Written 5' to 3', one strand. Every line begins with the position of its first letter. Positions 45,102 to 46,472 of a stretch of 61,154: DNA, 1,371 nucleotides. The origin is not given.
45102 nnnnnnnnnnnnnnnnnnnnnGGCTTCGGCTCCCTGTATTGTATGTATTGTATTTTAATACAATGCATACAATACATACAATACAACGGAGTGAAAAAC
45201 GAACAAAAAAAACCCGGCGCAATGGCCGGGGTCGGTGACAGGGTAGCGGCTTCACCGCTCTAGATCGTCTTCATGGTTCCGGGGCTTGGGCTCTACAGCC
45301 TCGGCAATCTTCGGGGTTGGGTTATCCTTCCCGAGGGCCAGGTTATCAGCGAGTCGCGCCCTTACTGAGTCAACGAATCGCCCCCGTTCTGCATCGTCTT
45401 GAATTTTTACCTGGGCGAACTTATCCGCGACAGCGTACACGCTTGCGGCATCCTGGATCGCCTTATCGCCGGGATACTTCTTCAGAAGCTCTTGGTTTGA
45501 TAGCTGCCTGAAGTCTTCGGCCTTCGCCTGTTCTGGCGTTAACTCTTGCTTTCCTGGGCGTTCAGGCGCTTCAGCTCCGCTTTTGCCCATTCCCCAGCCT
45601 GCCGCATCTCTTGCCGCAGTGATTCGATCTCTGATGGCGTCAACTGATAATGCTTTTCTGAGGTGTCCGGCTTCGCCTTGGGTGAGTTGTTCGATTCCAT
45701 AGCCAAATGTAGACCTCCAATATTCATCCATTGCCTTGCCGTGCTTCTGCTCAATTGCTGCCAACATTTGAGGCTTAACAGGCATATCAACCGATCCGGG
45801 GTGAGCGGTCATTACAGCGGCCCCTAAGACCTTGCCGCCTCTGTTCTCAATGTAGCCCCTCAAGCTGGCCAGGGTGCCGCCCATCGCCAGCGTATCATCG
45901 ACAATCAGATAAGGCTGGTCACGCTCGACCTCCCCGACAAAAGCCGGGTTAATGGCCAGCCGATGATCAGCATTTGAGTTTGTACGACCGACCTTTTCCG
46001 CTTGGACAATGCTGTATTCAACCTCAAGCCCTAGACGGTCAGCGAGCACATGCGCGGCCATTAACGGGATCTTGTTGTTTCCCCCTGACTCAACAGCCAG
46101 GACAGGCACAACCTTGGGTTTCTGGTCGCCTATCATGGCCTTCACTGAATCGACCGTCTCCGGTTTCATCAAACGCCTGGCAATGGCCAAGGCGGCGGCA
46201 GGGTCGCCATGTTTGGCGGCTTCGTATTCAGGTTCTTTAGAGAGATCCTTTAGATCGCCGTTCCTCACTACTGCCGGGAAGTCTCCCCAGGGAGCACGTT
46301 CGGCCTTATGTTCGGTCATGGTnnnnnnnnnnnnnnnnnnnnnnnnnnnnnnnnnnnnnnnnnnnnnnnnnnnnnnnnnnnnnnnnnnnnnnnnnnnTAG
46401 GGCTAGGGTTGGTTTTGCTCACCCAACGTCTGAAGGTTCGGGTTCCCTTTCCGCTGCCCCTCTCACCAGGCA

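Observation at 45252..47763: Putative leading-region island with an uncharacterised PRTase-fold protein coupled to small unknown ORFs next to KlcA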

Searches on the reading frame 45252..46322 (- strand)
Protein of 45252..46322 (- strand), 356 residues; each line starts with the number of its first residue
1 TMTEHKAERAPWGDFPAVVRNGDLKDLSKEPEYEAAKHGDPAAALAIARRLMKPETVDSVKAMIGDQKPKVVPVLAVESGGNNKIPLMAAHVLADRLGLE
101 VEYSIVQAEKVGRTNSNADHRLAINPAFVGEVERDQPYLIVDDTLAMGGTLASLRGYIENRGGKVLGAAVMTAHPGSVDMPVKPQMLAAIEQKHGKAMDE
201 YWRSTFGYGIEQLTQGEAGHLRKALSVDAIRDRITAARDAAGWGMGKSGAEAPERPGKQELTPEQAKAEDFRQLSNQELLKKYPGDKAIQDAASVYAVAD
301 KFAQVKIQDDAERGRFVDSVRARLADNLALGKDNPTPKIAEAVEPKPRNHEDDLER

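Call 4: search_protein_families(library=pfam, proteins=[window:45252-46322:-], max_evalue=0.1)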
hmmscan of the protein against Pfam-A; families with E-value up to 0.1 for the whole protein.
window:45252-46322:- (356 aa): 1 family
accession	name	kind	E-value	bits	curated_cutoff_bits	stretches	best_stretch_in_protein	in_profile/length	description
PF00156.33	Pribosyltran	-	2.4e-07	30.6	26.3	1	73-183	32-135/158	Phosphoribosyl transferase domain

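Call 18: find_homologous_proteins(query=window:45252-46319:-, max_evalue=0.001)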
Query window:45252-46319:- (355 aa): 270 proteins with E <= 0.001 among 8000 candidates; the best 120 are listed.
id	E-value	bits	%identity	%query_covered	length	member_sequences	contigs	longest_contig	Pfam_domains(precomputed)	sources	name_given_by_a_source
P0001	1.5e-223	759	97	100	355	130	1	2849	PF00156.34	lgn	-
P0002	9.2e-151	520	57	100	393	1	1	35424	-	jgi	-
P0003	6.7e-142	491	65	100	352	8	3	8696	PF00156.34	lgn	-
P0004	2.0e-141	489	65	98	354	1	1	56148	-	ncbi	-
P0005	2.7e-140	486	65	99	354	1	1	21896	-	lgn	-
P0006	5.3e-140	485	64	99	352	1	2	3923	-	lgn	-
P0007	5.7e-139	481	64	98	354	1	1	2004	-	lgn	-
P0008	8.2e-139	481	64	95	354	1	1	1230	-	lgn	-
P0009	1.2e-138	480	63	98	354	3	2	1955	-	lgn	-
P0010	3.8e-137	475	63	97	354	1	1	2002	-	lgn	-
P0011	1.9e-136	473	65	95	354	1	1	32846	-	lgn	-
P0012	1.9e-135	470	63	100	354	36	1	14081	-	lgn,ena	-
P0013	8.3e-135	468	62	100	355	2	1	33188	-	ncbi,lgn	ncbi:MAG: phosphoribosyltransferase [Alishewanella aestuarii]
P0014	1.2e-128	447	61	95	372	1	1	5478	-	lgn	-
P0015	2.2e-125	437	60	95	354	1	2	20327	-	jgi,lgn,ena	-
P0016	3.1e-125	436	60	96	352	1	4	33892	PF00156.34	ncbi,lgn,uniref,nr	ncbi:phosphoribosyltransferase [Vibrio parahaemolyticus]|uniref:phosphoribosyltransferase n=1 Tax=Vi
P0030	1.6e-102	362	56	87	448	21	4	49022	-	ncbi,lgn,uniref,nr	ncbi:phosphoribosyltransferase [Pseudomonas aeruginosa]|uniref:phosphoribosyltransferase n=1 Tax=Gam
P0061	5.0e-97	344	54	86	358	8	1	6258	PF00156.34,PF21775.4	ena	-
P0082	6.0e-94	333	52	93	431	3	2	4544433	PF00156.34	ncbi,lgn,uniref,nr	ncbi:phosphoribosyltransferase [Shewanella indica]|uniref:Phosphoribosyltransferase n=1 Tax=Shewanel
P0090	2.8e-93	331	63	72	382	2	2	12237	-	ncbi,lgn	-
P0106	4.2e-92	327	64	69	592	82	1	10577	-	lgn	-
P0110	7.0e-92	327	59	75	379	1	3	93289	-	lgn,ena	-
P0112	9.0e-92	326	50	94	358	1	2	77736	-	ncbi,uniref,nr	ncbi:phosphoribosyltransferase [Vibrio mediterranei]|uniref:phosphoribosyltransferase n=1 Tax=Vibrio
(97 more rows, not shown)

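Call 22: search_solved_structures(query=A1, max_evalue=1, show_alignments=3)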
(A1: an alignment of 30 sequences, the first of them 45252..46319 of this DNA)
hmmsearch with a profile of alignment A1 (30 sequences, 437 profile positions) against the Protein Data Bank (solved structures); distinct sequences matched with E-value up to 1: 27.
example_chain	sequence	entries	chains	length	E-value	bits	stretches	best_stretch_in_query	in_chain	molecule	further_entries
6fsp_A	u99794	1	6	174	0.0012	21.5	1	134-168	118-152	PRPP-binding protein, adenine/guanine phosphoribosyltransferase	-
5zgo_A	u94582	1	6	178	0.0013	21.4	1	134-168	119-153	Adenine phosphoribosyltransferase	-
9vlf_B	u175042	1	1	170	0.0036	20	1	131-168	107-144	Adenine phosphoribosyltransferase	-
5b6h_A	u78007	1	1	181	0.0089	18.7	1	131-170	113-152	Adenine phosphoribosyltransferase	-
4mb6_A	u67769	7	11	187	0.0091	18.6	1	131-169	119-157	Adenine phosphoribosyltransferase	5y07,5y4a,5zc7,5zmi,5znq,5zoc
7xi2_A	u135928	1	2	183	0.031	16.9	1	132-169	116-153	Adenine phosphoribosyltransferase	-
7y94_A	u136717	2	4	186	0.031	16.9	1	132-169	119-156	Adenine phosphoribosyltransferase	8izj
2dy0_A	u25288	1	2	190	0.032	16.8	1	132-169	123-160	Adenine phosphoribosyltransferase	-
3lpn_A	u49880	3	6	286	0.12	15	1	134-163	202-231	Ribose-phosphate pyrophosphokinase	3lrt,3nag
3mbi_A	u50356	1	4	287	0.12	15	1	134-163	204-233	Ribose-phosphate pyrophosphokinase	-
4lza_A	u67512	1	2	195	0.24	13.9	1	131-165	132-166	Adenine phosphoribosyltransferase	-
1aep_A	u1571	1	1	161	0.31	13.6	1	218-366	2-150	APOLIPOPHORIN III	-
9sob_J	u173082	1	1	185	0.36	13.4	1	222-337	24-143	Nuclear pore complex protein NUP62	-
3m6s_B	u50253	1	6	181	0.45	13.1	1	265-372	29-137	Hemagglutinin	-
4h32_B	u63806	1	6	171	0.45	13.1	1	270-373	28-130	Hemagglutinin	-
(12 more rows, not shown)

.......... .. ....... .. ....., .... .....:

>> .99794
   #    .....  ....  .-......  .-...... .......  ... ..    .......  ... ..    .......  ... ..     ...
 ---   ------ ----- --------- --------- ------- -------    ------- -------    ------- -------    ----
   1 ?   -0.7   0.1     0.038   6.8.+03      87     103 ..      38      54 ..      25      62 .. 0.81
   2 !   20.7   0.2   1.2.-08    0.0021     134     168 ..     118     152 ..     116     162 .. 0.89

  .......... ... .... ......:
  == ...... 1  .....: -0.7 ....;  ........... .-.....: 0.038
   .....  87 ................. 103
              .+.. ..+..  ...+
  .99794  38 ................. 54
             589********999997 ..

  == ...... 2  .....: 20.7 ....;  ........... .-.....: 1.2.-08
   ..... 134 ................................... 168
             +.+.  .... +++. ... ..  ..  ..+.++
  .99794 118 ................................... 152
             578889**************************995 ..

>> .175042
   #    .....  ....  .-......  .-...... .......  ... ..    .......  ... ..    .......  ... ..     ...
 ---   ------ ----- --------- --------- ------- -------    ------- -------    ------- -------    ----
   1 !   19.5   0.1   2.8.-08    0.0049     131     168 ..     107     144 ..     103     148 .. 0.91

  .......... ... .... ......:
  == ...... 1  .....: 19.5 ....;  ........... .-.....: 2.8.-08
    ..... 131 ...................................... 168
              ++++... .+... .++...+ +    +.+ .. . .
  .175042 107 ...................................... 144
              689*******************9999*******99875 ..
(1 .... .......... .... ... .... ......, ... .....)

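Call 23: search_protein_families(library=ncbifam, proteins=[window:45252-46319:-, P0106, P0061, P0030], max_evalue=0.01)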
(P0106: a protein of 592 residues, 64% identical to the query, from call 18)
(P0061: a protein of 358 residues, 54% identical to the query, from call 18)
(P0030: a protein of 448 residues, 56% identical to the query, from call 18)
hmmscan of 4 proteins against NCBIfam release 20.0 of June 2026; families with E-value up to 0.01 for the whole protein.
window:45252-46319:- (355 aa): 8 families
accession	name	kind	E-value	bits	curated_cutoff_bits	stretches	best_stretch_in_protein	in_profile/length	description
NF009211.0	PRK12560.1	equivalog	5.9e-05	22.9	188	1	127-165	107-145/187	adenine phosphoribosyltransferase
NF045507.1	transregGfcR_Halo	equivalog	6.1e-05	22.6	300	0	133-176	152-195/215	transcriptional regulator GfcR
NF002636.0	PRK02304.1-5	equivalog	0.00014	21.4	125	1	130-170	113-153/176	adenine phosphoribosyltransferase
NF002633.0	PRK02304.1-2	equivalog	0.00049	19.9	224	1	132-170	109-147/172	adenine phosphoribosyltransferase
NF006605.0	PRK09162.1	equivalog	0.0012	18.3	181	1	74-174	46-138/183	hypoxanthine-guanine phosphoribosyltransferase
NF041412.1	XopC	subfamily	0.002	16.3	1000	1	102-191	268-358/828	XopC/Rsp1239 family type III secretion system effector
NF002632.0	PRK02304.1-1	equivalog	0.0054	16.5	243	1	131-170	116-155/183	adenine phosphoribosyltransferase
TIGR01090.1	apt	equivalog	0.0075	16.4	185.85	0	132-170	107-145/169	adenine phosphoribosyltransferase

P0106 (592 aa): 3 families
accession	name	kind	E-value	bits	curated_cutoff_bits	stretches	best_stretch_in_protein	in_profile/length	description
NF009211.0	PRK12560.1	equivalog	0.00054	19.8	188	1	349-382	112-145/187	adenine phosphoribosyltransferase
NF002636.0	PRK02304.1-5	equivalog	0.0011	18.4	125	1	347-388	113-154/176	adenine phosphoribosyltransferase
NF002633.0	PRK02304.1-2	equivalog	0.0013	18.6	224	1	348-387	108-147/172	adenine phosphoribosyltransferase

P0061 (358 aa): 14 families
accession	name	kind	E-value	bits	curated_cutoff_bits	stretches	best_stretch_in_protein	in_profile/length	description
NF009211.0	PRK12560.1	equivalog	1.9e-06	27.8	188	1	130-168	109-147/187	adenine phosphoribosyltransferase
NF048017.1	antitoxin_RelB_like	equivalog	4.9e-06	26.7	50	1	282-327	4-50/70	type II toxin-antitoxin system RelB family antitoxin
NF002633.0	PRK02304.1-2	equivalog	1.2e-05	25.1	224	1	131-171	107-147/172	adenine phosphoribosyltransferase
NF006605.0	PRK09162.1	equivalog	1.6e-05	24.4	181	1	56-179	30-142/183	hypoxanthine-guanine phosphoribosyltransferase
NF002620.0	PRK02277.1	subfamily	9.5e-05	22.1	115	1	89-177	100-183/201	orotate phosphoribosyltransferase-like protein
TIGR01367.1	pyrE_Therm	equivalog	0.00012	21.8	150.25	1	131-172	101-142/187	orotate phosphoribosyltransferase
NF002636.0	PRK02304.1-5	equivalog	0.00012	21.6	125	1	130-171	112-153/176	adenine phosphoribosyltransferase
TIGR00336.1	pyrE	equivalog_domain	0.00042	20.1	106.8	1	128-170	101-143/173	orotate phosphoribosyltransferase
NF008772.0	PRK11809.1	equivalog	0.0007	17.3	1750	1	276-325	6-55/1318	trifunctional transcriptional regulator/proline dehydrogenase/L-glutamate gamma-semialdehyde dehydrogenase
NF045507.1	transregGfcR_Halo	equivalog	0.0009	18.8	300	1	101-178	120-196/215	transcriptional regulator GfcR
NF002632.0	PRK02304.1-1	equivalog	0.0015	18.3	243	1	131-170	115-154/183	adenine phosphoribosyltransferase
TIGR01090.1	apt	equivalog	0.0016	18.6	185.85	1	132-170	106-144/169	adenine phosphoribosyltransferase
NF002634.0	PRK02304.1-3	equivalog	0.0016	18.2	170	1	131-171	114-154/182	adenine phosphoribosyltransferase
NF005592.0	PRK07322.1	subfamily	0.004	16.6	143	1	134-175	119-160/180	adenine phosphoribosyltransferase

P0030 (448 aa): 13 families
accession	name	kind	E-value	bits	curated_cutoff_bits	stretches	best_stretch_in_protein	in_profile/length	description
NF042916.1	IncP_KfrC_dom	domain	3.8e-64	215.5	99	1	274-424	2-152/152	IncP plasmid survival protein KfrC family protein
NF009211.0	PRK12560.1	equivalog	4.2e-06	26.7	188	1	128-169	107-148/187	adenine phosphoribosyltransferase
NF002633.0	PRK02304.1-2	equivalog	5.9e-05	22.9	224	1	132-170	108-146/172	adenine phosphoribosyltransferase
NF002620.0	PRK02277.1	subfamily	0.00022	21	115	1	89-177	100-183/201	orotate phosphoribosyltransferase-like protein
TIGR01367.1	pyrE_Therm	equivalog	0.00029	20.5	150.25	1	127-172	99-142/187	orotate phosphoribosyltransferase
TIGR00336.1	pyrE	equivalog_domain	0.00059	19.6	106.8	1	127-171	100-144/173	orotate phosphoribosyltransferase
NF045507.1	transregGfcR_Halo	equivalog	0.00063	19.3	300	1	84-179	105-197/215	transcriptional regulator GfcR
NF006605.0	PRK09162.1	equivalog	0.00075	18.9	181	1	88-229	54-179/183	hypoxanthine-guanine phosphoribosyltransferase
NF002636.0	PRK02304.1-5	equivalog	0.00077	19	125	1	132-171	114-153/176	adenine phosphoribosyltransferase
NF005592.0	PRK07322.1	subfamily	0.002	17.6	143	1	132-175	117-160/180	adenine phosphoribosyltransferase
NF002632.0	PRK02304.1-1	equivalog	0.0023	17.7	243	1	131-171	115-155/183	adenine phosphoribosyltransferase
NF002634.0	PRK02304.1-3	equivalog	0.0041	16.8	170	1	131-171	114-154/182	adenine phosphoribosyltransferase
TIGR01090.1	apt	equivalog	0.0062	16.6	185.85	0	132-170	106-144/169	adenine phosphoribosyltransferase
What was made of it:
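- The best is 22.9 bits against 188, and similarity is confined to the PRPP loop (calls 22, 23).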

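Call 25: search_protein_families(library=pfam, proteins=[P0106, P0061, P0030, P0090, P0110, P0112, P0002], max_evalue=0.01)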
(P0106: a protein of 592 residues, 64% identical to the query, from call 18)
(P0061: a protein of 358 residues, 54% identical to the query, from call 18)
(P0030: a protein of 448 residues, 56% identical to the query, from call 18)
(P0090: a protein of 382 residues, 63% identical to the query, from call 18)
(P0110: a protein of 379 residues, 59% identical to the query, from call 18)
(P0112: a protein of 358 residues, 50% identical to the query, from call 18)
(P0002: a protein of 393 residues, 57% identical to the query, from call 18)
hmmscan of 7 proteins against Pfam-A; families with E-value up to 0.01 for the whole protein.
P0106 (592 aa): 0 families

P0061 (358 aa): 2 families
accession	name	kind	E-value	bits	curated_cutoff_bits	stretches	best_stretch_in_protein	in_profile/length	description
PF00156.33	Pribosyltran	-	9.9e-07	28.6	26.3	1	87-178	41-131/158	Phosphoribosyl transferase domain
PF21775.3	PutA_1st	-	3.2e-06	26.9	27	1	282-312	2-32/33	PutA, RHH domain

P0030 (448 aa): 1 family
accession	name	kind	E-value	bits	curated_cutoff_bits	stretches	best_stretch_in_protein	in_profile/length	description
PF00156.33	Pribosyltran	-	5.1e-05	23.1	26.3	1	88-179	42-132/158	Phosphoribosyl transferase domain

P0090 (382 aa): 1 family
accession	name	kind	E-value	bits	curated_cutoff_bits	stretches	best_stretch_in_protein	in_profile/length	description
PF00156.33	Pribosyltran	-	0.0074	16.1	26.3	0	93-179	41-125/158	Phosphoribosyl transferase domain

P0110 (379 aa): 1 family
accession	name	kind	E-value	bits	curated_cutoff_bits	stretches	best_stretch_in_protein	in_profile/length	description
PF14496.11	NEL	-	0.0043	16.9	24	1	277-342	45-112/223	C-terminal novel E3 ligase, LRR-interacting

P0112 (358 aa): 1 family
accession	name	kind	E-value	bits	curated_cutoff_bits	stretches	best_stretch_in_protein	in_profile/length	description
PF00156.33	Pribosyltran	-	0.00058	19.6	26.3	1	88-174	42-127/158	Phosphoribosyl transferase domain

P0002 (393 aa): 1 family
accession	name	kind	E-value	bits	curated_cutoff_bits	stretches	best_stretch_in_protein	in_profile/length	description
PF00156.33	Pribosyltran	-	9.8e-05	22.2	26.3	1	129-215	44-128/158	Phosphoribosyl transferase domain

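Call 26: search_protein_families(library=padloc, proteins=[window:45252-46319:-], max_evalue=0.1)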
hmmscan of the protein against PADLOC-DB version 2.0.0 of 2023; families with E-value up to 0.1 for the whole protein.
window:45252-46319:- (355 aa): 0 families

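Call 27: predict_structure(alignment_id=A1)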
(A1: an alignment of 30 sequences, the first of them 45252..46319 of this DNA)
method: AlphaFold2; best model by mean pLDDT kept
length: 355 residues; sequences in the alignment: 30
mean_pLDDT: 81.8   pTM: 0.65
mean pLDDT of the five models: 81.8, 81.6, 79.5, 78.7, 78.0
residues with pLDDT >= 90: 157; 70-90: 135; 50-70: 24; < 50: 39
segments of 3 or more residues with pLDDT < 50: 243-258, 337-355
pLDDT, mean of each block of 10 residues (from residue 1): 68 84 87 91 94 95 97 78 92 97 80 59 84 97 88 94 95 81 95 96 91 92 93 83 39 41 87 89 90 89 86 83 82 58 36 32
secondary structure, 60 per line:
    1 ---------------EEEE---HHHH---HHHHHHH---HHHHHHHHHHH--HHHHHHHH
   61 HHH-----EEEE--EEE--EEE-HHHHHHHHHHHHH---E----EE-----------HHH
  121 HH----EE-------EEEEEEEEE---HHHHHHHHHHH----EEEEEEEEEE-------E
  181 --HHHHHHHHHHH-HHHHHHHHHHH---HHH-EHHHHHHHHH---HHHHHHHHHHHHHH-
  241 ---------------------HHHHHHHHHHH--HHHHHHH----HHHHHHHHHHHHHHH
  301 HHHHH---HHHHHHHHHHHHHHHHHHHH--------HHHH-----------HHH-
elements in order: E16-19 H23-26 H30-36 H40-50 H53-63 E69-72 E75-77 E80-82 H84-96 H118-122 E136-144 H148-158 E163-172 H183-193 H195-205 H214-222 H226-239 H262-272 H275-281 H286-305 H309-328 H337-340
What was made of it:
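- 45252..45590 (-): kfrC tail (residues 244-355): disordered linker plus helical bundle, an IncU-lineage adaptor; includes the stop codon. Call 27 (linker 243-258 has pLDDT below 50; helices 262-328).
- AF2 mean pLDDT is 81.8 (call 27).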

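Call 44: find_encoding_contigs(protein=P0016, flank=8000, max_places=2)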
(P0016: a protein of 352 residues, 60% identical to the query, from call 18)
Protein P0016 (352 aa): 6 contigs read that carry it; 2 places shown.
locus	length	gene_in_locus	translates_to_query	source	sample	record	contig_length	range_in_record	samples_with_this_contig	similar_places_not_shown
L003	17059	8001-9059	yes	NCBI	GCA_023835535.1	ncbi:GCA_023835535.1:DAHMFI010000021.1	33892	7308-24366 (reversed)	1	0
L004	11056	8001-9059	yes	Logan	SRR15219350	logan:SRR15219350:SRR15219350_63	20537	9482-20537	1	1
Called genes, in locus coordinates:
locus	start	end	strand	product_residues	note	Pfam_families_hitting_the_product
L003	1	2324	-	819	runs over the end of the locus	PF27097:VirB4_TrbE_N, PF03135:CagE_TrbE_VirB, PF19044:P-loop_TraG (weak)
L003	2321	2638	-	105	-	PF05101:VirB3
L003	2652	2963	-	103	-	PF04956:TrbC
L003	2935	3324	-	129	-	-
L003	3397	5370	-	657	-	PF01751:Toprim, PF01131:Topoisom_bac, PF01396:Zn_ribbon_Top1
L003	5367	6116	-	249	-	PF07486:Hydrolase_2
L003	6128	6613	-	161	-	-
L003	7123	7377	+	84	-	-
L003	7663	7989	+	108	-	-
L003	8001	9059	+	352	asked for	PF00156:Pribosyltran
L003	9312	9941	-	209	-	PF00239:Resolvase, PF02796:HTH_7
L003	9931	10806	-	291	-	PF00929:RNase_T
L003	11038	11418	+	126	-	-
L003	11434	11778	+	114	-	-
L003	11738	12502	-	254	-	PF01051:Rep3_N (weak)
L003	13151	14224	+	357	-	PF11740:KfrA_N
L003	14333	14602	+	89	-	-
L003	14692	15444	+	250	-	PF01656:CbiA, PF02374:ArsA_ATPase, PF06564:CBP_BcsQ (weak), PF09140:MipZ, PF10609:ParA, PF13614:AAA_31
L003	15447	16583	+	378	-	PF02195:ParB_N, PF08535:KorB, PF06613:KorB_C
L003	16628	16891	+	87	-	-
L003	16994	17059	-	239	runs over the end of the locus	PF10263:SprT-like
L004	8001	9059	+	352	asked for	PF00156:Pribosyltran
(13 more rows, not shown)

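Call 45: find_encoding_contigs(protein=P0110, flank=8000, max_places=2)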
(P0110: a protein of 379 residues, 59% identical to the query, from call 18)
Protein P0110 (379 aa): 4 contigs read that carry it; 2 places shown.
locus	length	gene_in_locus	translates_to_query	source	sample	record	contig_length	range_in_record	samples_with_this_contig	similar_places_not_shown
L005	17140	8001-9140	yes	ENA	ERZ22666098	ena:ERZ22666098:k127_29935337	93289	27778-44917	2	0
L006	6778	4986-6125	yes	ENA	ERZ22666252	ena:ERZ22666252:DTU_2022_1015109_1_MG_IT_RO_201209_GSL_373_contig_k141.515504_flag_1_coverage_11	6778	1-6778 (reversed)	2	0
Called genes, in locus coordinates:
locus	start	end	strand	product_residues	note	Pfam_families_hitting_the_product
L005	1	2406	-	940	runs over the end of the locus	-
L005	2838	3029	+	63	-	-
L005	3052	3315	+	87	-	-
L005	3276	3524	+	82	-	-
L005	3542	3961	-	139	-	-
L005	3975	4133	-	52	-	-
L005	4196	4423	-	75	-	-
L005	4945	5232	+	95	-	-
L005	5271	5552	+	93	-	-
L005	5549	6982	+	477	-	PF00145:DNA_methylase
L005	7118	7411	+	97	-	-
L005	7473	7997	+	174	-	-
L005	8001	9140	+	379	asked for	-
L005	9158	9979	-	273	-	-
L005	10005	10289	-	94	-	-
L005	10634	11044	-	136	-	-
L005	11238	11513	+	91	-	-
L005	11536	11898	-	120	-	-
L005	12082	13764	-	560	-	PF08401:ArdcN, PF18818:MPTase-PolyVal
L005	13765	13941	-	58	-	-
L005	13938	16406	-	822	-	PF01751:Toprim (faint), PF01131:Topoisom_bac, PF13342:Toprim_Crpt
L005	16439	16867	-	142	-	-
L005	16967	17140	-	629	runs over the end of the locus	-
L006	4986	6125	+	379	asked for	-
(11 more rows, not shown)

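Call 59: search_dna_similar(query=P0030, collection=plasmids, mode=protein, max_rows=40, rows=spread)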
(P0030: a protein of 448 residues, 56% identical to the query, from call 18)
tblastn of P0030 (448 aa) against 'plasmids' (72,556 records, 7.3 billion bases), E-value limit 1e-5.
Records with a match: 1497; places in all: 1558; records where one place covers at least 80% of the query: 34.
Best place of each record, by identity: >=99% 12; 95-99% 1; 80-90% 4; 60-80% 227; <60% 1253.
By first word of the organism name: Klebsiella 766; Escherichia 118; uncultured 81; Pseudomonas 75; Acinetobacter 61; Neisseria 52; Citrobacter 46; Aeromonas 45; Enterobacter 37; Xylella 22; and 56 more.
By predicted mobility (MOB-suite, as given by PLSDB): conjugative 844; mobilizable 410; non-mobilizable 243.
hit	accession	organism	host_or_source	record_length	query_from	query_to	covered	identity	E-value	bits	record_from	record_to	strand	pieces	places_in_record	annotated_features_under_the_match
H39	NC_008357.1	Pseudomonas aeruginosa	-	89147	1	448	100%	99.1%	0e+0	749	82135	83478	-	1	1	IncP plasmid survival protein KfrC family protein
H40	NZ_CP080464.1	Vibrio cholerae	Frog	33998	6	260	57%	65.1%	8e-90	305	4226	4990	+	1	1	phosphoribosyltransferase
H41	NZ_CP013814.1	Piscirickettsia salmonis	Salmo salar,liver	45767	1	227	51%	67.4%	1e-94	319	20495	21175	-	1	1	phosphoribosyltransferase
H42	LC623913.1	uncultured bacterium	-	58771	248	448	45%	71.3%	1e-50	191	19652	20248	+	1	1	kfrC: KfrC protein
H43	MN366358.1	bacterium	-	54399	248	448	45%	70.2%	8e-51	192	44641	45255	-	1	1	traN: protein TraN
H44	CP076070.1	Vibrio anguillarum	diseased fish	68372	248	419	38%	70.9%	1e-47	183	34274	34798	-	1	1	none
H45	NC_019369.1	Burkholderia cepacia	-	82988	294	444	34%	76.5%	1e-50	191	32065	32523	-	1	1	IncP plasmid survival protein KfrC family protein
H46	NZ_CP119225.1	Acinetobacter proteolyticus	Homo sapiens,blood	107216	9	221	48%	42.5%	3e-41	164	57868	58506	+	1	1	hypothetical protein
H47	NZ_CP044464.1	Acinetobacter schindleri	goose,stool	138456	38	221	41%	41.1%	8e-31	133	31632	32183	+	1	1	recombinase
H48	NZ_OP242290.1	Escherichia coli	Homo sapiens,stool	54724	295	420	28%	51.6%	7e-22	106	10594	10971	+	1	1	IncP plasmid survival protein KfrC family protein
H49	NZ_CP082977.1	Klebsiella pneumoniae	Homo sapiens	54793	295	420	28%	51.6%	8e-22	106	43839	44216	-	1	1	IncP plasmid survival protein KfrC family protein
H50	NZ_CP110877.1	Enterobacter kobei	-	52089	295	420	28%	50.8%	8e-22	106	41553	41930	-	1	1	IncP plasmid survival protein KfrC family protein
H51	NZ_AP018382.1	Neisseria gonorrhoeae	Homo sapiens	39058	295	416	27%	50.0%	4e-23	110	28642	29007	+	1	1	IncP plasmid survival protein KfrC family protein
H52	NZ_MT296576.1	Neisseria gonorrhoeae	-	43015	295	416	27%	50.0%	4e-23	110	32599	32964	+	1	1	IncP plasmid survival protein KfrC family protein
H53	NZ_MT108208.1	Klebsiella pneumoniae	-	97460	6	79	17%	46.8%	2e-10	71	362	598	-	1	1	none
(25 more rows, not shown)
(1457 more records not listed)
